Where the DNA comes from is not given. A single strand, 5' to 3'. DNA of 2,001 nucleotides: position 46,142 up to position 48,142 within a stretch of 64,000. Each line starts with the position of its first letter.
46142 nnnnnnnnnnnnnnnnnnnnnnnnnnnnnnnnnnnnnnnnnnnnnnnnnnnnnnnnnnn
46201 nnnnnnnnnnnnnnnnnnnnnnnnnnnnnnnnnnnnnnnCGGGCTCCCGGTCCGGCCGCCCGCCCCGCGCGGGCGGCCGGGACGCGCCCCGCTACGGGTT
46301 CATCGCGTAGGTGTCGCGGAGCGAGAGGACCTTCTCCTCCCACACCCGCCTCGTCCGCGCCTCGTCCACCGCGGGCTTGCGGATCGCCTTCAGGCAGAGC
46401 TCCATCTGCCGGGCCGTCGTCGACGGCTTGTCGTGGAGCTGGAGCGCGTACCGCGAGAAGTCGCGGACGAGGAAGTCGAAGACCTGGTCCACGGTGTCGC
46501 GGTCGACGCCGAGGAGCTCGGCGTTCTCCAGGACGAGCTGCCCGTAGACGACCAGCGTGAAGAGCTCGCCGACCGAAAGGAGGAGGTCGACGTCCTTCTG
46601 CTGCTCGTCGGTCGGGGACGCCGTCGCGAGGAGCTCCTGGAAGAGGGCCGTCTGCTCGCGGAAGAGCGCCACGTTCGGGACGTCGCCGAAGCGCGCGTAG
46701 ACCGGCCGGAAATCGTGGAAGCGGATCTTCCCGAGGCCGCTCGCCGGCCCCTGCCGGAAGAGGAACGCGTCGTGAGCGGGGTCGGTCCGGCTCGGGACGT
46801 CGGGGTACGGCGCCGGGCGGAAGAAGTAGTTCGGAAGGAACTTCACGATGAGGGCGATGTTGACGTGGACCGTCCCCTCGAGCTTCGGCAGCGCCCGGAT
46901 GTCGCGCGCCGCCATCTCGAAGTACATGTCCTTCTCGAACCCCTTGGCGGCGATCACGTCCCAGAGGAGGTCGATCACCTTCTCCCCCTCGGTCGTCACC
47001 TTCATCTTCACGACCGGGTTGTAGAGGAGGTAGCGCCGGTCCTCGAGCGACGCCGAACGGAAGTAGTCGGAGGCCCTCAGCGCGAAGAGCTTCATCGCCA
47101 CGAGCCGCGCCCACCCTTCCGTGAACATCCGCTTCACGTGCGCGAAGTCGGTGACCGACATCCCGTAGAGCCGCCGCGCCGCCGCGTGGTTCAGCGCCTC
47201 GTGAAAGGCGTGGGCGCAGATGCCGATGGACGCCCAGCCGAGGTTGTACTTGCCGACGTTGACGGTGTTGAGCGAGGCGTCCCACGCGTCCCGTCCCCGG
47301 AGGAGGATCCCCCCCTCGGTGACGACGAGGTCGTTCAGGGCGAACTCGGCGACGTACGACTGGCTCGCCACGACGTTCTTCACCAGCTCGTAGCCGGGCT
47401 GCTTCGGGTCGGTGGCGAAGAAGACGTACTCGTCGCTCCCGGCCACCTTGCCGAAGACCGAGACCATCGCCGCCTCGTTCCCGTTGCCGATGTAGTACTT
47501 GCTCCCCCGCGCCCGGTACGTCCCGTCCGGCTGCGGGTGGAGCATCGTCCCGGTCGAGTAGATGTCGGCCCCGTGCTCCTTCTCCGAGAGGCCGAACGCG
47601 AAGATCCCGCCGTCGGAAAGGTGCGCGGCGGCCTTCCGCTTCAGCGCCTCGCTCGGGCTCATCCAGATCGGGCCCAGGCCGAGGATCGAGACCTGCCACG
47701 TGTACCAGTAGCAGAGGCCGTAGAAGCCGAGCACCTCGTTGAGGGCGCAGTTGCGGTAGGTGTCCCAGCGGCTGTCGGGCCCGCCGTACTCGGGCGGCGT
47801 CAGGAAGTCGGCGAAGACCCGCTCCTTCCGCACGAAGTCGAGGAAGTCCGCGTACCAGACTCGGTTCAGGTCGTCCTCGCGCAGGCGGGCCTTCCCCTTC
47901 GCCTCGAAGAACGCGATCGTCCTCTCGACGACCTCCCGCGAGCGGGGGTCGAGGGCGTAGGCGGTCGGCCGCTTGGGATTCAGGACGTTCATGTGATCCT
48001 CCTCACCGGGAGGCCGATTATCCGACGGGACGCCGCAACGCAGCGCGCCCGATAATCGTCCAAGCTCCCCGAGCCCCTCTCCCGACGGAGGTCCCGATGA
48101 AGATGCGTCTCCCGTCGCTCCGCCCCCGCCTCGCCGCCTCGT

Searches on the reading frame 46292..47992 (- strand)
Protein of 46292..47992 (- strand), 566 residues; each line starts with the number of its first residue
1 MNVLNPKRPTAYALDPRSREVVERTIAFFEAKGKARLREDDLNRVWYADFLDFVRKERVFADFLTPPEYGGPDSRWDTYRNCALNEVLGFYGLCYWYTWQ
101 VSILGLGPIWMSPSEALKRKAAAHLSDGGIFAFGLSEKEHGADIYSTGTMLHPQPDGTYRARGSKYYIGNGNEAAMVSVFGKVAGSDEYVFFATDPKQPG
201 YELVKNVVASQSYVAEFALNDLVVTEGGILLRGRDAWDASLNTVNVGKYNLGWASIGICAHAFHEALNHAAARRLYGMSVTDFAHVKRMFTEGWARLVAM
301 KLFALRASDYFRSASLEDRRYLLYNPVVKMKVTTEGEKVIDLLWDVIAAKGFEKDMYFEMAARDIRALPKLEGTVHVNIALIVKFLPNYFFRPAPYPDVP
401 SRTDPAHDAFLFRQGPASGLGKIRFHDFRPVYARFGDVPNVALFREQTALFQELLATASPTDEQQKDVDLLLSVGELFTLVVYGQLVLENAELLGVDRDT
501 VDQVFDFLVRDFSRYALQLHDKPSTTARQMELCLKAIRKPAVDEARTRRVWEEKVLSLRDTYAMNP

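Call 7: search_protein_families(library=pfam, proteins=[window:46292-47992:-])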
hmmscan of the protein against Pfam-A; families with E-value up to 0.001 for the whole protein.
window:46292-47992:- (566 aa): 2 families
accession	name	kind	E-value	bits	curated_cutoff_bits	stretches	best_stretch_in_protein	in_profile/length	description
PF00441.29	Acyl-CoA_dh_1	-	3.1e-15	57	22.4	1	237-384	4-147/150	Acyl-CoA dehydrogenase, C-terminal domain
PF02770.24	Acyl-CoA_dh_M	-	1e-05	26.1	33.3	1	132-202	1-74/97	Acyl-CoA dehydrogenase, middle domain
